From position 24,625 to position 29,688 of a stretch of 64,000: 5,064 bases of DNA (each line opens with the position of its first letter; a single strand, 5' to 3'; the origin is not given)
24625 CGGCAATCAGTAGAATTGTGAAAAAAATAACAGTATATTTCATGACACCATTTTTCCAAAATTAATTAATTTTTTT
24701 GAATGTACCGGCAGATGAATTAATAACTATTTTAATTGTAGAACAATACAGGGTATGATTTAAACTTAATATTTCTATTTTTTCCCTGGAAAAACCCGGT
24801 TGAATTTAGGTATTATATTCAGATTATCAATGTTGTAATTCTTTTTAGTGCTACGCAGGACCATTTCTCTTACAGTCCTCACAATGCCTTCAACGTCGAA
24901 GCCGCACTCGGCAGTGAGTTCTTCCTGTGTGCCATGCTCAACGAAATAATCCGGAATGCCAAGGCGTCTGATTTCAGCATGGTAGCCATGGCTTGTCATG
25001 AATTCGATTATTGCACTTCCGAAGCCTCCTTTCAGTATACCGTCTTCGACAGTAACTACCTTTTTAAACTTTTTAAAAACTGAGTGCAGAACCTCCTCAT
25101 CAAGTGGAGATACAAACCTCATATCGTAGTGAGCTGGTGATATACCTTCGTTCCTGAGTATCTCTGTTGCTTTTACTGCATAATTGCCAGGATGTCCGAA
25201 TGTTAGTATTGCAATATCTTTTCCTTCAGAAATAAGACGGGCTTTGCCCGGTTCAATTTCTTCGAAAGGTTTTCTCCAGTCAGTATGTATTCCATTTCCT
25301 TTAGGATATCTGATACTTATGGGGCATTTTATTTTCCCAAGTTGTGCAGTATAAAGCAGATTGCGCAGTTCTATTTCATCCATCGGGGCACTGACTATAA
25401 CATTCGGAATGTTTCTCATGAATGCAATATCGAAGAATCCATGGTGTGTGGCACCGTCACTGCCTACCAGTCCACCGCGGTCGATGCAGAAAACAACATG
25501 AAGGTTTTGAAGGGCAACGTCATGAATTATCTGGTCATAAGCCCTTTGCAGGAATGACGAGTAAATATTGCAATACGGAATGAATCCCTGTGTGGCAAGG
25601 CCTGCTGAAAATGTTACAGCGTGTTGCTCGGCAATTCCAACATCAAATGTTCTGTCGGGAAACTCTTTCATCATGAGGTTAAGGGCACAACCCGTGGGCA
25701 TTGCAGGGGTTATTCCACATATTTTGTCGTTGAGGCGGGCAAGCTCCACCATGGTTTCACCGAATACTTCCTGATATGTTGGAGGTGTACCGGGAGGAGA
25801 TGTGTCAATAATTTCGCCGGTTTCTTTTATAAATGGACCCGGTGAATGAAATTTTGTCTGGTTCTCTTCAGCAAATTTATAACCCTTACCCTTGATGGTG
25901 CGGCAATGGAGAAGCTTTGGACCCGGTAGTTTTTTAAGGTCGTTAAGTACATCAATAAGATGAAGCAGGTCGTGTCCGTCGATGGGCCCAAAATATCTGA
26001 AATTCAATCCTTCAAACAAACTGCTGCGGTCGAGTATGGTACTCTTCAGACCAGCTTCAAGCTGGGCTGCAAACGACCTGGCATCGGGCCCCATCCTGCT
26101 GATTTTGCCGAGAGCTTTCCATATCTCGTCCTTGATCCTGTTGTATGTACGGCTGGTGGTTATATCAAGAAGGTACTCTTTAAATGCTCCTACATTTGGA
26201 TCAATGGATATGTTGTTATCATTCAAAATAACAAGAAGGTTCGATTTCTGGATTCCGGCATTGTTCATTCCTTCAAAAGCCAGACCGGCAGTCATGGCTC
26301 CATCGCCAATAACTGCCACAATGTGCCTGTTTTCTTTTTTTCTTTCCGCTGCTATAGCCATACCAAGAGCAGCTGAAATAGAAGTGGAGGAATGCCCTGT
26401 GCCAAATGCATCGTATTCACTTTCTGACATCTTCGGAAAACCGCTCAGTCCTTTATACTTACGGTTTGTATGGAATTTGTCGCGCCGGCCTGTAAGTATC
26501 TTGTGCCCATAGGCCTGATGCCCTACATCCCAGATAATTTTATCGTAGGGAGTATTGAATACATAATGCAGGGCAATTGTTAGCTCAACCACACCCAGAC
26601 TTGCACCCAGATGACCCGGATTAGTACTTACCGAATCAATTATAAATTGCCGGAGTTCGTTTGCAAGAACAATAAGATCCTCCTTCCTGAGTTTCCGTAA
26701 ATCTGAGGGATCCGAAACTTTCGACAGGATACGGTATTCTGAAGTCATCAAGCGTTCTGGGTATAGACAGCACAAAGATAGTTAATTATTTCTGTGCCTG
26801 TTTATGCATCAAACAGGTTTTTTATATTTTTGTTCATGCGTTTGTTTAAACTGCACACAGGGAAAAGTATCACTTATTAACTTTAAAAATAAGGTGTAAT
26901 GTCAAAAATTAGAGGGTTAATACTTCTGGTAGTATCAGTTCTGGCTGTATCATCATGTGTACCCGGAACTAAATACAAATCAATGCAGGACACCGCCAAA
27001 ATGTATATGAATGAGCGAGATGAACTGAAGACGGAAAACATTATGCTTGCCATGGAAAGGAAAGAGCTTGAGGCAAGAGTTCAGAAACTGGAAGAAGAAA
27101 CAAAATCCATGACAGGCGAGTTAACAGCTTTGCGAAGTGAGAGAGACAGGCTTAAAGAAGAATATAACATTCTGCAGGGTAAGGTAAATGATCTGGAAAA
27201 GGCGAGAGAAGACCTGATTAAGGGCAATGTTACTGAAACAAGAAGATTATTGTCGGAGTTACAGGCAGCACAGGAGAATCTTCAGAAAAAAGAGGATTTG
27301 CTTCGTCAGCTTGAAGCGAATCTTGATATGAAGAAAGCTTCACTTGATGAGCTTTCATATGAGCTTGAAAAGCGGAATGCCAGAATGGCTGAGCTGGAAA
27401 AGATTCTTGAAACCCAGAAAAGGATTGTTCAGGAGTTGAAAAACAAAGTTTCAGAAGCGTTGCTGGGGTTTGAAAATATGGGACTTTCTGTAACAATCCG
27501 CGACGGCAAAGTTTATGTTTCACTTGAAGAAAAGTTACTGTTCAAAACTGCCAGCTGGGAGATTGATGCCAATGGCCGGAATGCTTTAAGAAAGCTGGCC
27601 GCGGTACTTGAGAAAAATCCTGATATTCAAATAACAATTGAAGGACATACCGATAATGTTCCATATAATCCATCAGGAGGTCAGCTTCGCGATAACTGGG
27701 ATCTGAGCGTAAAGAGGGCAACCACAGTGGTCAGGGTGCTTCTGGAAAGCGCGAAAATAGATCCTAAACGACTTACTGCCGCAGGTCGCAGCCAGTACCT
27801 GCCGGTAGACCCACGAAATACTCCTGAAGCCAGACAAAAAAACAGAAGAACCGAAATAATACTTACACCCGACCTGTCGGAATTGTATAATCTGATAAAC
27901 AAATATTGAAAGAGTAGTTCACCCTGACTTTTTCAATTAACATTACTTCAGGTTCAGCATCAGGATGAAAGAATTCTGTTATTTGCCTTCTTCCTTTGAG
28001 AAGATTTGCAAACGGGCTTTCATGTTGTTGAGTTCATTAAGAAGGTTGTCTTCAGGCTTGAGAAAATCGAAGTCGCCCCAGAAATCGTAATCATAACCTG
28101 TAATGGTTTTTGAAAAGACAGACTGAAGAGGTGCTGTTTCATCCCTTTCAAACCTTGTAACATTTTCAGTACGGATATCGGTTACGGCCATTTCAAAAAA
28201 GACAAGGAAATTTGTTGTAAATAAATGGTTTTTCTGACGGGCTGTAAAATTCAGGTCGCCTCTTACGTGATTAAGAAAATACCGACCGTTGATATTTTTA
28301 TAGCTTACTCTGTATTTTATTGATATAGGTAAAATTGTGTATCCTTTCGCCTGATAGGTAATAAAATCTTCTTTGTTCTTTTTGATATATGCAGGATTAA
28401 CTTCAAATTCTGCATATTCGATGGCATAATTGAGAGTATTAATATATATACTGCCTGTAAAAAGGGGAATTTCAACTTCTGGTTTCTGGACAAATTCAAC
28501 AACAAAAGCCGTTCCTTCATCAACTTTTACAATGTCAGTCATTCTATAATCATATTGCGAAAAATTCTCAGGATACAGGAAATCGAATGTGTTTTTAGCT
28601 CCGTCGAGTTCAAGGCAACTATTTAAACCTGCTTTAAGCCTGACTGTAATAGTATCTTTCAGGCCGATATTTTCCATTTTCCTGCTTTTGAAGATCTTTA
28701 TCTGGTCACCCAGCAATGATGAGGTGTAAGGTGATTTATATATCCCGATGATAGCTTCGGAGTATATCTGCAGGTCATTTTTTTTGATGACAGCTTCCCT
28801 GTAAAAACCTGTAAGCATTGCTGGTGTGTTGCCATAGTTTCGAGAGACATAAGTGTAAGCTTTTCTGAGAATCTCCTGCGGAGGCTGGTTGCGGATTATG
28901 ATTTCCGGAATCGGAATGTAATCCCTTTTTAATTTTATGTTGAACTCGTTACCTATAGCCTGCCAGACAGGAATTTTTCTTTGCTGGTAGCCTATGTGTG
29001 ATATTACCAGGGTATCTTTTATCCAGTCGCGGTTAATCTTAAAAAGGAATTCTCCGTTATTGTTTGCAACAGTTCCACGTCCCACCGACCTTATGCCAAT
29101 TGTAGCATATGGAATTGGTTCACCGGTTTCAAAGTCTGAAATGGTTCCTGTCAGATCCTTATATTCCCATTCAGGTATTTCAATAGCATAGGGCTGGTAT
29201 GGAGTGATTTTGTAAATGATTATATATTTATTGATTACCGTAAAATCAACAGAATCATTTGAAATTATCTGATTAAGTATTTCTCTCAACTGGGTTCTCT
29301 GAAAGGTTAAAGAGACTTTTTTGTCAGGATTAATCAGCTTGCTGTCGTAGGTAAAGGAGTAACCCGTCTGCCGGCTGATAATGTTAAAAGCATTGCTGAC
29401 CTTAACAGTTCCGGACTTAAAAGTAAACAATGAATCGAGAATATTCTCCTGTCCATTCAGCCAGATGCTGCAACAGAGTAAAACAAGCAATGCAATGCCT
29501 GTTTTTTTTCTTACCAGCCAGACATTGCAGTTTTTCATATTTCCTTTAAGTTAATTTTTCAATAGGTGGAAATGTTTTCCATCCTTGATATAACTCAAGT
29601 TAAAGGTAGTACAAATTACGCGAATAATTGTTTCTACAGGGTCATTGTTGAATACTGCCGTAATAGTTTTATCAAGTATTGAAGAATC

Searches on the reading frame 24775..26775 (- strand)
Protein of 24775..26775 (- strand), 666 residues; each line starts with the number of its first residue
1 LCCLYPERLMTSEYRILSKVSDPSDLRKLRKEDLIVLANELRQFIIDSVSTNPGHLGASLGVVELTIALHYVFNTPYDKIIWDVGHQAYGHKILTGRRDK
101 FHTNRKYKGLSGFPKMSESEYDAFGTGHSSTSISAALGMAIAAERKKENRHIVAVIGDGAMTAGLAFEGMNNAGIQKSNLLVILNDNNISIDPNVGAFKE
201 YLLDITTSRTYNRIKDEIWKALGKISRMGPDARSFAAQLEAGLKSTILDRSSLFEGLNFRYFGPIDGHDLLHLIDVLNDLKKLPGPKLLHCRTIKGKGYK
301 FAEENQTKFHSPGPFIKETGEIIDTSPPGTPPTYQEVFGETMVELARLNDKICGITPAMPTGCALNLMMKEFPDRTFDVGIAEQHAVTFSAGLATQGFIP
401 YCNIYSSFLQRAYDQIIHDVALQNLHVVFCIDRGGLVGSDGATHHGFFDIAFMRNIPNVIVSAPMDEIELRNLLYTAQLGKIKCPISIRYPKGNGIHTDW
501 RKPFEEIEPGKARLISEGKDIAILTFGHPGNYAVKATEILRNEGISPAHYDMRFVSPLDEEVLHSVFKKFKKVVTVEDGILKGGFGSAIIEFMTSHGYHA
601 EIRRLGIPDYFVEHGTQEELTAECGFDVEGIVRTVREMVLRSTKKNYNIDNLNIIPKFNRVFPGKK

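Call 14: search_protein_families(library=pfam, proteins=[window:24775-26775:-], max_evalue=0.00001)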
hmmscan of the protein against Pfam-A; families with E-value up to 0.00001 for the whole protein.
window:24775-26775:- (666 aa): 5 families
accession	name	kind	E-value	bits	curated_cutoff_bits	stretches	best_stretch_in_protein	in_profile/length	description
PF13292.11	DXP_synthase_N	-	1.5e-117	392.2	21.2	1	17-293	1-274/274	1-deoxy-D-xylulose-5-phosphate synthase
PF02779.29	Transket_pyr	-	8.7e-41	139.9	27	1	332-494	3-171/174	Transketolase, pyrimidine binding domain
PF02780.25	Transketolase_C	-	2.7e-29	102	25.9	1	510-631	1-124/124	Transketolase, C-terminal domain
PF00456.26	Transketolase_N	-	9.9e-09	35.1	22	1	38-196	6-192/334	Transketolase, thiamine diphosphate binding domain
PF00676.26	E1_dh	-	9.8e-06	25.2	22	0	123-191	95-165/300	Dehydrogenase E1 component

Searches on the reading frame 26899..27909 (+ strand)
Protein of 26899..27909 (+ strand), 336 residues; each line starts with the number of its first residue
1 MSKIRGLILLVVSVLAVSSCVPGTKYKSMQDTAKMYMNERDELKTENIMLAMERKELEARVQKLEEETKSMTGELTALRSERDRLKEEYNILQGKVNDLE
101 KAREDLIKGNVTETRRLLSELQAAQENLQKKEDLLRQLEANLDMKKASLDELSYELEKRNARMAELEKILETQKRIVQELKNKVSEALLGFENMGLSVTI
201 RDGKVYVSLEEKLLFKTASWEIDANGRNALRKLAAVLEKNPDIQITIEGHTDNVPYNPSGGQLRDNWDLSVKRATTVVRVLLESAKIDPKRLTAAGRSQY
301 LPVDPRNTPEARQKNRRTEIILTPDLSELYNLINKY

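Call 14: search_protein_families(library=pfam, proteins=[window:26899-27909:+], max_evalue=0.00001)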
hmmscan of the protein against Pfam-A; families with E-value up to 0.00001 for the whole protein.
window:26899-27909:+ (336 aa): 1 family
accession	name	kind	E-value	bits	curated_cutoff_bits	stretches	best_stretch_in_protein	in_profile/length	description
PF00691.25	OmpA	-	6.6e-19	68.5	27.2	1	214-316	1-98/98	OmpA family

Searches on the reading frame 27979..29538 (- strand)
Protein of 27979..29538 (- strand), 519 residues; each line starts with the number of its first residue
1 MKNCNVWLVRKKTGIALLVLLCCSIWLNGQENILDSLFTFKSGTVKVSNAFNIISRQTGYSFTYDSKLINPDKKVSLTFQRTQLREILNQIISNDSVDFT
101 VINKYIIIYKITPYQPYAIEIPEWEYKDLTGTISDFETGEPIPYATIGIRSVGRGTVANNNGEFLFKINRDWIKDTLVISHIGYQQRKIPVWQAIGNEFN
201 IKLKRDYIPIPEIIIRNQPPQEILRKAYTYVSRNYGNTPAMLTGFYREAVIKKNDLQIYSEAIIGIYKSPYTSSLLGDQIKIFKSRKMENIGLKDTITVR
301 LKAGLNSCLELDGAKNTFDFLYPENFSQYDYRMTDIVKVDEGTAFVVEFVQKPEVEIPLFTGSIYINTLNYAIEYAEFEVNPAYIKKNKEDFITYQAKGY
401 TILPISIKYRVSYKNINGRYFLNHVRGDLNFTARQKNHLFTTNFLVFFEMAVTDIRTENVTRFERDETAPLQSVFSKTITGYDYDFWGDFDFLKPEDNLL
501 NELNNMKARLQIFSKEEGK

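Call 14: search_protein_families(library=pfam, proteins=[window:27979-29538:-], max_evalue=0.00001)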
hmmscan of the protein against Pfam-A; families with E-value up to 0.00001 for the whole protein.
window:27979-29538:- (519 aa): 3 families
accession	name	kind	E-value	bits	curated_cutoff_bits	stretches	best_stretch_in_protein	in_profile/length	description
PF13715.12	CarbopepD_reg_2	-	3.8e-13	49.7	32.2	1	129-213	1-86/88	CarboxypepD_reg-like domain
PF13620.12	CarboxypepD_reg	-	7.8e-08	33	32.3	1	129-191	2-67/82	Carboxypeptidase regulatory-like domain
PF07660.19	STN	-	1.8e-06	28.1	28.4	0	60-110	1-51/52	Secretin and TonB N terminus short domain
